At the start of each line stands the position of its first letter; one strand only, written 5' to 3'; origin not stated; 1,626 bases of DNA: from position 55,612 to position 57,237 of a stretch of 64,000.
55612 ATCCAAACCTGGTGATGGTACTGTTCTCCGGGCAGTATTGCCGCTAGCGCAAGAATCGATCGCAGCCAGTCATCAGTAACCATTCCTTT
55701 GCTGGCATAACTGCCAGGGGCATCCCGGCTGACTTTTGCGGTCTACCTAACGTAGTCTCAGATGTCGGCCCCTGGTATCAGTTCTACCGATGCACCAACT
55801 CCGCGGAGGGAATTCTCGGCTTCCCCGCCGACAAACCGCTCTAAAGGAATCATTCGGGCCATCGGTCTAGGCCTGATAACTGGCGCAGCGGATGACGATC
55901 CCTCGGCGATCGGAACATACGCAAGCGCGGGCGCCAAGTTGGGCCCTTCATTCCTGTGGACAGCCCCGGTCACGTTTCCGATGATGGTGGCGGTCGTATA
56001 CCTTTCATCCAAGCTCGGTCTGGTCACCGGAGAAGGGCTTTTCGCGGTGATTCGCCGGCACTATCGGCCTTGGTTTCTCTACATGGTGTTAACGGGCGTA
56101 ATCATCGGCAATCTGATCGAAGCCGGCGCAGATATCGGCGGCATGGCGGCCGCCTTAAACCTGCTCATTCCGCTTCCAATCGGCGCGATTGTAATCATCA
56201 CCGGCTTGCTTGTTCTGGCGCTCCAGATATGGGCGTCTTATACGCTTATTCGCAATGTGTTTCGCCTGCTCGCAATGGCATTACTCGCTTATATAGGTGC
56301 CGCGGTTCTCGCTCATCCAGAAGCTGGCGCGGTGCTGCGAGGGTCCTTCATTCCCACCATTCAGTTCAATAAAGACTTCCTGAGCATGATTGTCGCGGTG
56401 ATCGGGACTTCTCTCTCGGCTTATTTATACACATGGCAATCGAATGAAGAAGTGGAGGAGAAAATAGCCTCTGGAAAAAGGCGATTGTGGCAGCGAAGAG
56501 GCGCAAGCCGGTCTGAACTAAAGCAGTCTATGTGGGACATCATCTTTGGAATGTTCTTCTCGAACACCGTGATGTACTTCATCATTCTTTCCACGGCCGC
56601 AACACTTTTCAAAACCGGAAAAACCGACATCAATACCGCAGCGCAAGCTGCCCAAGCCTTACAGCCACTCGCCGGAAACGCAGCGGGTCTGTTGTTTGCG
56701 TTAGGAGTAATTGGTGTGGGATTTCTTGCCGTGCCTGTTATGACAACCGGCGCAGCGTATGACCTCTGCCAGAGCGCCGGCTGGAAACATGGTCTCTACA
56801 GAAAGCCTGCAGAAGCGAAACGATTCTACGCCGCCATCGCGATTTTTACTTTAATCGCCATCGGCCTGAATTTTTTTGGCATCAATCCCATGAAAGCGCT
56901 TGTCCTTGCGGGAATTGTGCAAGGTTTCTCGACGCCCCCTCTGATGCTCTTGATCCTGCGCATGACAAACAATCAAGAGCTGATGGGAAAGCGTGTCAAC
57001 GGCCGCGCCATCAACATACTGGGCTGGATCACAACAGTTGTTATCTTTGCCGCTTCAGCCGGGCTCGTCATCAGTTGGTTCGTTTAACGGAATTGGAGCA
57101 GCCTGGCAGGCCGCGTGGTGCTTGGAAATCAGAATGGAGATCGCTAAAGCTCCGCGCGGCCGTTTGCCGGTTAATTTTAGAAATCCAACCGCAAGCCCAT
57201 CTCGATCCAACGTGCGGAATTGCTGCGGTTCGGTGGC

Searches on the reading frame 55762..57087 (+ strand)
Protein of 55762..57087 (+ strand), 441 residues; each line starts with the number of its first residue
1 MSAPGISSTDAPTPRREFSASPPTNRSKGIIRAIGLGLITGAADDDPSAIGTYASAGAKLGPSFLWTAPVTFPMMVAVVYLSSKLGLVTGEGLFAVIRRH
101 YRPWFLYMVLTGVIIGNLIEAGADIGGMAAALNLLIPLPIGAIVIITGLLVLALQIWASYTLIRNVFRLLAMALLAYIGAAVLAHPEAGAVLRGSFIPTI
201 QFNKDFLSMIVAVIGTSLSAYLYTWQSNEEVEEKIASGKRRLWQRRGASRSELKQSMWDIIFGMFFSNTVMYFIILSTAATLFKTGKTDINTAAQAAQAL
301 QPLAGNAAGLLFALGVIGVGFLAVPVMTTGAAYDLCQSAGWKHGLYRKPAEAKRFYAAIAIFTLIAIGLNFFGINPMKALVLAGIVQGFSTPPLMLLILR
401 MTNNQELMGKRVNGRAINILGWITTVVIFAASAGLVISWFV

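Call 22: search_protein_families(library=pfam, proteins=[window:55762-57087:+], max_evalue=0.00001)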
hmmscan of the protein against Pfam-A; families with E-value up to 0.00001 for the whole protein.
window:55762-57087:+ (441 aa): 1 family
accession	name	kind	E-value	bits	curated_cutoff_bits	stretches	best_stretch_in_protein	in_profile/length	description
PF01566.24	Nramp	-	2.3e-74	251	29.8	1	51-414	2-356/357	Natural resistance-associated macrophage protein-like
